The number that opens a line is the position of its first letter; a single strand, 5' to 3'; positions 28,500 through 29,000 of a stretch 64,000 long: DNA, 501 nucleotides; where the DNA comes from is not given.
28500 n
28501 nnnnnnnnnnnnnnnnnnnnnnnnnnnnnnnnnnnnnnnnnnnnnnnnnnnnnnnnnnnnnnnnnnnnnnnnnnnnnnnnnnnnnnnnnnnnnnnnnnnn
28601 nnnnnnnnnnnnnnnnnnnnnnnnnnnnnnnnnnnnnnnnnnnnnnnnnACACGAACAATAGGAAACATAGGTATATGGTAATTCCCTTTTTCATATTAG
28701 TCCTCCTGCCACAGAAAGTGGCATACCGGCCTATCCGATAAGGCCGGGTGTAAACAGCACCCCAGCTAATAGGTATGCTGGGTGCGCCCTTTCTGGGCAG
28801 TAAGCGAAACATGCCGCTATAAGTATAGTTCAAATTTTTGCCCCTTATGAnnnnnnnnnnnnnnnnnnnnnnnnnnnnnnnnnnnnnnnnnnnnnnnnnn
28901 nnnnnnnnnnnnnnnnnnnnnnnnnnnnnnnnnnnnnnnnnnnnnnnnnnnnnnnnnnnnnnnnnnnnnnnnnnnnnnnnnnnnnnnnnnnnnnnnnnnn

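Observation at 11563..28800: Three copies of a structured AGAAAG-loop / CACCC-hairpin-GGGGUG intergenic element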

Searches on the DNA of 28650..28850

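Call 24: search_rna_families(source=window, start=28650, end=28850, threshold=evalue, max_evalue=10)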
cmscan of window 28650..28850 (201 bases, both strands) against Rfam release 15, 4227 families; matches with E-value up to 10: 2.
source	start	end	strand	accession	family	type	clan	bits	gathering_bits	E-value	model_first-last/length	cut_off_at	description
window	28728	28753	+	RF01081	SBWMV1_UPD-PKe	Cis-reg;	-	13.6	38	6.2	1-26/26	no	Pseudoknot of upstream pseudoknot domain (UPD) of the 3'UTR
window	28701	28762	-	RF02930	aspS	Cis-reg;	-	12.8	42.5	9.3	1-79/79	no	aspS RNA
